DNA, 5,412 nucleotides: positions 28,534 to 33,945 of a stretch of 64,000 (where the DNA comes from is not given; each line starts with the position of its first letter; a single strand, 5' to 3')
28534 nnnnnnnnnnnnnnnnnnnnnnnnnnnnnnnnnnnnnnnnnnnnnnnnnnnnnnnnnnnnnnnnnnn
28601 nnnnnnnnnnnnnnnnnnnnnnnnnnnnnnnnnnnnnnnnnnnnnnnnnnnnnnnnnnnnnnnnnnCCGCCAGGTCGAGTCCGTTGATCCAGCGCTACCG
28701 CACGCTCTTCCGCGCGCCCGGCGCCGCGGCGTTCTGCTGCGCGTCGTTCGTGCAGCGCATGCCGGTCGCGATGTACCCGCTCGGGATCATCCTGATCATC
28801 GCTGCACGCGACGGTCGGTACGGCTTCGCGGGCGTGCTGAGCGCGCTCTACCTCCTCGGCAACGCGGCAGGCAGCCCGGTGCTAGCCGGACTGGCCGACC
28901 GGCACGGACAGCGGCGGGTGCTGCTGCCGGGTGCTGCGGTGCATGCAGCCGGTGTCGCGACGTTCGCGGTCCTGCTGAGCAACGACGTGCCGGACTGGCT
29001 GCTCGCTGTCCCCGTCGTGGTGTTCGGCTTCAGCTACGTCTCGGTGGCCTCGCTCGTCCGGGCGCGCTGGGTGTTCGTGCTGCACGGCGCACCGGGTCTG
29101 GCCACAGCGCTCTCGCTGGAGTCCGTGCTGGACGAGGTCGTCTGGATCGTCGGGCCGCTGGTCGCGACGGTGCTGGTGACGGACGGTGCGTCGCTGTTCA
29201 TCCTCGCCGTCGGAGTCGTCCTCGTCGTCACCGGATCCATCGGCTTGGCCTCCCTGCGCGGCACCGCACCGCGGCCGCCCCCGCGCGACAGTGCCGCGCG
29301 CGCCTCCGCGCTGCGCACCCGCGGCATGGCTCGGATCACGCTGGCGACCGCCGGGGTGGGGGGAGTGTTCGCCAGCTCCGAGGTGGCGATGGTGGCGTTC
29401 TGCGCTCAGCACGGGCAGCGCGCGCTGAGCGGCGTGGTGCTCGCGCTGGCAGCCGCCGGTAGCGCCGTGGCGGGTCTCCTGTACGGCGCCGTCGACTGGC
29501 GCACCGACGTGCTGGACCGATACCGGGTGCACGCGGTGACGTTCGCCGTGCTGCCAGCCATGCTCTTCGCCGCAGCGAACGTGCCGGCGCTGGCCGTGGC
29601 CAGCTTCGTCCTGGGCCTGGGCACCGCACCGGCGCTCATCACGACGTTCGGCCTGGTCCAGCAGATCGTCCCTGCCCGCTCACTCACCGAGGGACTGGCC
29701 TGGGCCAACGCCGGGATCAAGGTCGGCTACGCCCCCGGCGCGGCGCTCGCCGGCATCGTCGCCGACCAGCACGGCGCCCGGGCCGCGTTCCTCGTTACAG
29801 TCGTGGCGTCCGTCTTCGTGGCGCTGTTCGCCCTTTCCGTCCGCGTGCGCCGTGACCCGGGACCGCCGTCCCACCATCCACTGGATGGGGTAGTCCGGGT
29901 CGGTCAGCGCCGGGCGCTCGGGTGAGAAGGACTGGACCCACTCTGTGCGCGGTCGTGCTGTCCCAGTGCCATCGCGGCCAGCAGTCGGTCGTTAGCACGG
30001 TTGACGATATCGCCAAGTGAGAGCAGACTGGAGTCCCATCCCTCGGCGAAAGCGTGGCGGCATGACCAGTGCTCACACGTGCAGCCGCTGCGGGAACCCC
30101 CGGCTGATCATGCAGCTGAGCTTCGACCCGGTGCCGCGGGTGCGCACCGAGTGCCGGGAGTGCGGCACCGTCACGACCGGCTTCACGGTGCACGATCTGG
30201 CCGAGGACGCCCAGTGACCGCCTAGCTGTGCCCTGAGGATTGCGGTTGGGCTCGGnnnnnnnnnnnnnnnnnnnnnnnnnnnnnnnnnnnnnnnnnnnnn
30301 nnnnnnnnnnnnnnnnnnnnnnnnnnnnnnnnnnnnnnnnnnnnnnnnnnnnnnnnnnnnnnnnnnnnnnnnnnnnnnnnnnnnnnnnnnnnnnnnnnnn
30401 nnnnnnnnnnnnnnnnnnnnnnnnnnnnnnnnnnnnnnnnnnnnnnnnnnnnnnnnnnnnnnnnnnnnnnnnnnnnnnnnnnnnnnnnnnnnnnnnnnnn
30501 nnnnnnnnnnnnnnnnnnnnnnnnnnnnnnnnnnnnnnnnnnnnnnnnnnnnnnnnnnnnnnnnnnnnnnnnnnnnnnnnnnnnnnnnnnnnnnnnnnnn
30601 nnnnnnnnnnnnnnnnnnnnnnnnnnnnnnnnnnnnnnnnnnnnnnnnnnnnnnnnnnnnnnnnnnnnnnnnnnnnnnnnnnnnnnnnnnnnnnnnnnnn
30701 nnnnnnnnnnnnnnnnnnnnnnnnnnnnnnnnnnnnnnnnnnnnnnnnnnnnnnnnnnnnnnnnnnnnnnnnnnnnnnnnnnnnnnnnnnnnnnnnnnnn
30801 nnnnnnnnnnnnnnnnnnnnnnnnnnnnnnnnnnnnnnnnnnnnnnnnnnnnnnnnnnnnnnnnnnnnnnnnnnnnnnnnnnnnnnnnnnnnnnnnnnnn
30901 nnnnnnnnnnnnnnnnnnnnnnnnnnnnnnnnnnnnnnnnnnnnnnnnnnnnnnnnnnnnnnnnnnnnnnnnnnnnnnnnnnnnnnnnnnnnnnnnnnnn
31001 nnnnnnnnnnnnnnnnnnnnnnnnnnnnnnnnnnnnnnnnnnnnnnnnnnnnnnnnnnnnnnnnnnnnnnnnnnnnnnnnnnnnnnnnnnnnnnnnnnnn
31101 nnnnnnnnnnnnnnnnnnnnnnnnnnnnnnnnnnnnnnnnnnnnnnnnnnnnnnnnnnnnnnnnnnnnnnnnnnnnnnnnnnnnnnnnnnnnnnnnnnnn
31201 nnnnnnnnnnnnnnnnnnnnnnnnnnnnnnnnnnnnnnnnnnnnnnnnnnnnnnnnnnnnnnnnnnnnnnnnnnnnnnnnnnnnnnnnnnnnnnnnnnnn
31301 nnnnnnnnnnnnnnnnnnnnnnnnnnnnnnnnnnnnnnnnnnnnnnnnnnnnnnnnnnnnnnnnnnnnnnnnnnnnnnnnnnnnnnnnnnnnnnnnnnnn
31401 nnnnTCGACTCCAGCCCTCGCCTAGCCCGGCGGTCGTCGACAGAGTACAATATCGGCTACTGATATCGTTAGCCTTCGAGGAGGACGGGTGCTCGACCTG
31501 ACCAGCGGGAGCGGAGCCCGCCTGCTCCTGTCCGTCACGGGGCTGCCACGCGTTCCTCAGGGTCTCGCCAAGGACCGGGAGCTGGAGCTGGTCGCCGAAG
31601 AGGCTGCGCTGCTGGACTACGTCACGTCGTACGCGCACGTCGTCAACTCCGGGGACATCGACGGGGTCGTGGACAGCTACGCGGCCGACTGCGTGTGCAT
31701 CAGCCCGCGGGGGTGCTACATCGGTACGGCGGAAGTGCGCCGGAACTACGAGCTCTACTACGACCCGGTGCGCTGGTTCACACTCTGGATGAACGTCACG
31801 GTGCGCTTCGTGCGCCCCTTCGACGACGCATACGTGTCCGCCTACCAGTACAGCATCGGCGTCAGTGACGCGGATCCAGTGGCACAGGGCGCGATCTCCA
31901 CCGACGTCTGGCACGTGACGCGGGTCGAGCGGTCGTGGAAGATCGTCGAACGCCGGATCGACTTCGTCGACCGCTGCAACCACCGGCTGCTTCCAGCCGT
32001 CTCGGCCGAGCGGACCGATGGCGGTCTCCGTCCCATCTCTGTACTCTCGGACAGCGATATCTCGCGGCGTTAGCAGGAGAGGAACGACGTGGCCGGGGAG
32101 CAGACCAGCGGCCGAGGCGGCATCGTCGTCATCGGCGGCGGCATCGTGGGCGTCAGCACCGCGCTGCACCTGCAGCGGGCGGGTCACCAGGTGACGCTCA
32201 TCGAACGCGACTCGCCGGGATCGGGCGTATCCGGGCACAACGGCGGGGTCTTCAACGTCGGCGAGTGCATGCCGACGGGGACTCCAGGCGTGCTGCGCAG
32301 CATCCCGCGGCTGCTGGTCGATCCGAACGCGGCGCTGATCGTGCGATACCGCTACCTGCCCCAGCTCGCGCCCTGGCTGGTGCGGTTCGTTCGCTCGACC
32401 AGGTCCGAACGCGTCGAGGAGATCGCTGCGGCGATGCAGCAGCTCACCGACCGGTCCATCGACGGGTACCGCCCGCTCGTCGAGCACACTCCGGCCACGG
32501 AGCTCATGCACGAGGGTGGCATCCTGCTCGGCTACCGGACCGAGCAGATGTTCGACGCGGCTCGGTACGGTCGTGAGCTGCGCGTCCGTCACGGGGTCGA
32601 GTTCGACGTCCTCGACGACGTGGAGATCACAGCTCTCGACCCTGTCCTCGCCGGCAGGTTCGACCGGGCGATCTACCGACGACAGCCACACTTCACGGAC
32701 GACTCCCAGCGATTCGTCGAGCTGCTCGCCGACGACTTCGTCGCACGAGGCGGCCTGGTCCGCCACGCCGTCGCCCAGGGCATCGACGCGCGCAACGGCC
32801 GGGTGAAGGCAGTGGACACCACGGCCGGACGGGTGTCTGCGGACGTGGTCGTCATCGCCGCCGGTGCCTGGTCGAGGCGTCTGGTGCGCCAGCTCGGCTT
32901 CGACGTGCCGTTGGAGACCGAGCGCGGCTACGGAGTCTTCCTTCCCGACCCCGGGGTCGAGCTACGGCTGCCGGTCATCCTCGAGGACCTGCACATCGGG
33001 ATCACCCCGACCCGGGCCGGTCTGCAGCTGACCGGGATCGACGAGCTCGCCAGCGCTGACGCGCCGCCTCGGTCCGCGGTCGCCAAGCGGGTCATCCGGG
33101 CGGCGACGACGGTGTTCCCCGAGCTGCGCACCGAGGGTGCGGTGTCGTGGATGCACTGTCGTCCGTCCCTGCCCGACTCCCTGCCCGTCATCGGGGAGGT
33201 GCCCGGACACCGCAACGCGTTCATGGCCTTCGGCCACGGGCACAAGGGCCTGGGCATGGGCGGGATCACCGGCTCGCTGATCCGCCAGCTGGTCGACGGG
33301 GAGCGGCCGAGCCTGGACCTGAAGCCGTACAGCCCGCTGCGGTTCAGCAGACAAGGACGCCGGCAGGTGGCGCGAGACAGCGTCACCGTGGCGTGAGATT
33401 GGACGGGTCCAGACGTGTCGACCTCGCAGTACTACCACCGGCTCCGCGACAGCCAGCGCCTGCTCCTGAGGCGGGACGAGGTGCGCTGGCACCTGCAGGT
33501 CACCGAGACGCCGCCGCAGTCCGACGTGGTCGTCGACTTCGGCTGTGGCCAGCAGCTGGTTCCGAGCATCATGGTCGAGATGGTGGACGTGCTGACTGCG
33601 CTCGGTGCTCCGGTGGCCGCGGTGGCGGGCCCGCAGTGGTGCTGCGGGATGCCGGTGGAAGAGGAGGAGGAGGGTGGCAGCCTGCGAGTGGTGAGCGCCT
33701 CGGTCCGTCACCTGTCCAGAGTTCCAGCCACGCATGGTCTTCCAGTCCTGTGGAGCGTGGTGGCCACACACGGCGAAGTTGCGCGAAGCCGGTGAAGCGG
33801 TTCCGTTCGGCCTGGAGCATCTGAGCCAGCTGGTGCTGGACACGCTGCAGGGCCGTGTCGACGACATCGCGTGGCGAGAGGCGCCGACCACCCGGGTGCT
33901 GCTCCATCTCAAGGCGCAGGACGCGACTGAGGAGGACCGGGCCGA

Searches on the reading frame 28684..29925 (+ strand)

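Call 66: search_protein_families(library=pfam, proteins=[window:28684-29925:+], max_evalue=0.0001)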
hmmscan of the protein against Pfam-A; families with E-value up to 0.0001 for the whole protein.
window:28684-29925:+ (413 aa): 1 family
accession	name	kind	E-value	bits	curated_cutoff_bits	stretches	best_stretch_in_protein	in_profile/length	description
PF07690.21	MFS_1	-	5.2e-24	85.2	33.4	2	227-399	10-184/347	Major Facilitator Superfamily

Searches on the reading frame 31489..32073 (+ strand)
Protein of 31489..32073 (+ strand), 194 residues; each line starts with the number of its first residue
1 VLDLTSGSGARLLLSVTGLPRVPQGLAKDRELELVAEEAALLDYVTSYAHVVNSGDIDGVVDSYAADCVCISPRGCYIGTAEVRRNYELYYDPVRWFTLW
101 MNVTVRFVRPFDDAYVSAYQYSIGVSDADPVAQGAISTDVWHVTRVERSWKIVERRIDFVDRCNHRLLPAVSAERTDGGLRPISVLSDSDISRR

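Call 6: search_protein_families(library=pfam, proteins=[window:31489-32073:+], max_evalue=0.01)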
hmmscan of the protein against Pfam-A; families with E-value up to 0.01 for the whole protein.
window:31489-32073:+ (194 aa): 4 families
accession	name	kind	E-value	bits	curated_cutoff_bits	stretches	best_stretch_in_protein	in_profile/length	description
PF13577.12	SnoaL_4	-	3.7e-05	24.2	24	1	36-156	4-126/126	SnoaL-like domain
PF12680.13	SnoaL_2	-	8.8e-05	23.5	27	1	45-92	1-48/102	SnoaL-like domain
PF13474.12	SnoaL_3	-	0.00078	20.2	22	1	45-153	5-112/121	SnoaL-like domain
PF14534.12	DUF4440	-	0.0035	18.2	25.2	1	47-152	7-107/107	Domain of unknown function (DUF4440)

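Call 7: search_protein_families(library=ncbifam, proteins=[window:31489-32073:+], max_evalue=0.1)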
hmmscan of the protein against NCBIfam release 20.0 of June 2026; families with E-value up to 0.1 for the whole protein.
window:31489-32073:+ (194 aa): 0 families

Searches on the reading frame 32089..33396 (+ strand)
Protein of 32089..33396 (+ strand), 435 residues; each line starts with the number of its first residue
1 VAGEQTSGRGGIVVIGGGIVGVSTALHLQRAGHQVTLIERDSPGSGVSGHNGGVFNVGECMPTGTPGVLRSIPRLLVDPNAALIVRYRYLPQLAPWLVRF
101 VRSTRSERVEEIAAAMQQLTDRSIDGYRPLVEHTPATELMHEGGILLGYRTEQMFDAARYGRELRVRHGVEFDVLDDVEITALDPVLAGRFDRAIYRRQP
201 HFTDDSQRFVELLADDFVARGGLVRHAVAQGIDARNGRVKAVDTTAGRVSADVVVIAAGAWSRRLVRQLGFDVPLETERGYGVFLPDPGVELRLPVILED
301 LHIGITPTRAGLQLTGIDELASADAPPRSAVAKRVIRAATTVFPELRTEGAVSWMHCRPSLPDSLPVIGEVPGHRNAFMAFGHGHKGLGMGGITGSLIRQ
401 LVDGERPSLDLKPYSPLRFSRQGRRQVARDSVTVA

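Call 6: search_protein_families(library=pfam, proteins=[window:32089-33396:+], max_evalue=0.01)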
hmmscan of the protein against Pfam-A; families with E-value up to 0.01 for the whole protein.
window:32089-33396:+ (435 aa): 15 families
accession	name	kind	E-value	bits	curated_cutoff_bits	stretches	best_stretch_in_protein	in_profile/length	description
PF01266.30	DAO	-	1.7e-59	202.6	27.9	1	12-400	2-352/353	FAD dependent oxidoreductase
PF07992.20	Pyr_redox_2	-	3.1e-08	33.8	26.1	1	12-40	145-173/291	Pyridine nucleotide-disulphide oxidoreductase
PF00070.33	Pyr_redox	-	1.6e-05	25.8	22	1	12-41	2-31/82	Pyridine nucleotide-disulphide oxidoreductase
PF03486.20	HI0933_like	-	2.5e-05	24.3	50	1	12-59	3-51/244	HI0933-like protein Rossmann domain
PF13450.12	NAD_binding_8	-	2.6e-05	24.8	21.9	1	14-42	1-29/68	NAD(P)-binding Rossmann-like domain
PF13738.12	Pyr_redox_3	-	0.00022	21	30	0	13-42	168-197/305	Pyridine nucleotide-disulphide oxidoreductase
PF01134.28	GIDA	-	0.00043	19.9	22.1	1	12-40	2-30/391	Glucose inhibited division protein A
PF00890.30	FAD_binding_2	-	0.00072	19.3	20.4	1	12-54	2-44/414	FAD binding domain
PF02558.23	ApbA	-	0.00089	19.3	22.2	1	12-41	1-30/150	Ketopantoate reductase PanE/ApbA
PF04820.20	Trp_halogenase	-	0.0017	17.7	21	0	12-42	2-36/458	Tryptophan halogenase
PF12831.13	FAD_oxidored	-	0.0034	17.2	27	1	12-41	2-31/416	FAD dependent oxidoreductase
PF13454.12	NAD_binding_9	-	0.0063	16.9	21.8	0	13-46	1-38/155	FAD-NAD(P)-binding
PF01494.25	FAD_binding_3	-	0.0066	16.2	22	1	13-43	5-35/349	FAD binding domain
PF01593.30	Amino_oxidase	-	0.0086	15.8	19.8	0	21-41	3-23/443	Flavin containing amine oxidoreductase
PF05834.18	Lycopene_cycl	-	0.0099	15.4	23.4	0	12-40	2-32/380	Lycopene cyclase protein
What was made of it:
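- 32089..33396 (+): DadA-like FAD-dependent oxidoreductase of the DAO family. PF01266 E 1.7e-59 (call 6).
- Checked: The DadA-like DAO = 32089..33396(+) (call 6).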

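Call 7: search_protein_families(library=ncbifam, proteins=[window:32089-33396:+], max_evalue=0.1)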
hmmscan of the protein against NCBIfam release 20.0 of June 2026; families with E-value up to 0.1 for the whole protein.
window:32089-33396:+ (435 aa): 114 families (the best 25 are shown)
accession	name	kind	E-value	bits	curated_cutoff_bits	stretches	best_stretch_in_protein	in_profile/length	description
NF001933.0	PRK00711.1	subfamily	7.6e-56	189.9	383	1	12-424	3-421/429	D-amino acid dehydrogenase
TIGR02352.1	thiamin_ThiO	equivalog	1.2e-33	116.7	250.8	2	118-405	59-350/351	glycine oxidase ThiO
NF009074.0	PRK12409.1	equivalog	1.4e-33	116.6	494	1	12-405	4-406/410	D-amino acid dehydrogenase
NF040813.1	pro_dh_Thprot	equivalog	3.1e-17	62.7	600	1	12-405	2-351/362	D-proline dehydrogenase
TIGR03197.1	MnmC_Cterm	equivalog_domain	4.8e-14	52.2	174.2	1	12-55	2-46/400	FAD-dependent 5-carboxymethylaminomethyl-2-thiouridine(34) oxidoreductase MnmC1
NF002480.1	PRK01747.1-1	equivalog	6.6e-14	51.2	540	2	8-56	247-296/645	bifunctional tRNA (5-methylaminomethyl-2-thiouridine)(34)-methyltransferase MnmC2/FAD-dependent 5-carboxymethylaminomethyl-2-thiouridine(34)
NF008425.0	PRK11259.1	equivalog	2e-13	50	257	2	119-279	65-220/377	N-methyl-L-tryptophan oxidase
NF050086.1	pipecolate_AmaA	exception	3.3e-12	45.8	600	1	10-61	26-77/425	L-pipecolate oxidase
TIGR03329.1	Phn_aa_oxid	hypoth_equivalog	4.7e-12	45.4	632.8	1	11-54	26-71/460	putative aminophosphonate oxidoreductase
TIGR01377.1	soxA_mon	subfamily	6.1e-12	45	479.65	1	210-279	148-217/381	amino oxidase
TIGR03364.1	HpnW_proposed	hypoth_equivalog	7.6e-11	41.7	285.1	1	12-66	3-52/365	TIGR03364 family FAD-dependent oxidoreductase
NF008726.1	PRK11728.1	equivalog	3.9e-10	39.1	299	2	12-58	3-52/389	L-2-hydroxyglutarate oxidase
TIGR01373.1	soxB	subfamily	2e-07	30.2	529.45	1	228-419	194-399/407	sarcosine oxidase subunit beta family protein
TIGR02032.1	GG-red-SF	subfamily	4.9e-07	29.7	158.8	1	12-42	3-33/297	geranylgeranyl reductase family protein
NF005560.0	PRK07233.1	equivalog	1.7e-06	27.1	252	1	12-44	3-35/435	hypothetical protein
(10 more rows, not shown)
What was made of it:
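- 32089..33396 (+): The DadA subfamily model scores 190 bits against a cut-off of 383 (call 7).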

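Call 64: search_solved_structures(query=window:32089-33396:+, max_evalue=1e-10)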
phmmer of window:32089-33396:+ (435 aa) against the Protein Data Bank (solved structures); distinct sequences matched with E-value up to 1e-10: 14.
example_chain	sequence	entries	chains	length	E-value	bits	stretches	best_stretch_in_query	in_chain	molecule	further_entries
4ysh_A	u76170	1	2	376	4.6e-24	88.3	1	222-418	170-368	Glycine oxidase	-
1y56_B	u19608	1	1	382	3.2e-16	62.4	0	223-427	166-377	sarcosine oxidase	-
7cyx_A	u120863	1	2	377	7.5e-16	61.2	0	231-407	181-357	Glycine oxidase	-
7fgp_A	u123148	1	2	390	6.3e-15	58.2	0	167-422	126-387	Glycine/D-amino acid oxidase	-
4p9s_A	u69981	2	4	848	3.9e-14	55.5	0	122-291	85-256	Dimethylglycine dehydrogenase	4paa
5l46_A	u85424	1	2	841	7e-14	54.7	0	5-54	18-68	Dimethylglycine dehydrogenase, mitochondrial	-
4pab_A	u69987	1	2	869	9.8e-14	54.2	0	123-291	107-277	Dimethylglycine dehydrogenase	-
1ng3_A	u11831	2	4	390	7.1e-13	51.4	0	234-406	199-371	Glycine oxidase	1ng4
9woz_A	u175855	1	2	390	7.5e-13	51.3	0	234-406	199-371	Glycine oxidase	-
1ryi_A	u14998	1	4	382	8e-13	51.2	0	234-406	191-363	GLYCINE OXIDASE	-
3if9_A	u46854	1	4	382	6e-12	48.4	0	234-406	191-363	Glycine oxidase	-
6pxs_A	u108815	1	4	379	6e-12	48.4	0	232-417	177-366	FAD dependent oxidoreductase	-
5fjm_A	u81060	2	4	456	2.9e-11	46.1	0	224-275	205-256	L-AMINO ACID DEAMINASE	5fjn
5i39_A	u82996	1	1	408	3.1e-11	46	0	225-419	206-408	L-amino acid deaminase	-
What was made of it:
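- Closest known: Hetero-oligomeric DAO-family amino-acid dehydrogenases with Fe-S accessory subunits. Same: The Pyrococcus PDH beta subunit (1y56_B) is among the top PDB hits of the window DAO (call 64).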

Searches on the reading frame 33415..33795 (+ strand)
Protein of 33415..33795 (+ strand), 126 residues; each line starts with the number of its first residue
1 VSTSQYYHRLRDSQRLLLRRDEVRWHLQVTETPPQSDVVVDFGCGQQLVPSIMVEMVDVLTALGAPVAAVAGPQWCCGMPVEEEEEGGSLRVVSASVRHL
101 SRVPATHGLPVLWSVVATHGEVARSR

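Call 7: search_protein_families(library=ncbifam, proteins=[window:33415-33795:+], max_evalue=0.1)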
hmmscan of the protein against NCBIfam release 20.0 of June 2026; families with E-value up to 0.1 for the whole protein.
window:33415-33795:+ (126 aa): 1 family
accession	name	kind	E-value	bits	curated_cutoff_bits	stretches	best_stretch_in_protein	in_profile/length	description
NF045670.1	quin_L_LdhH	equivalog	0.022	13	800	1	31-87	462-518/706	L-lactate dehydrogenase (quinone) large subunit LdhH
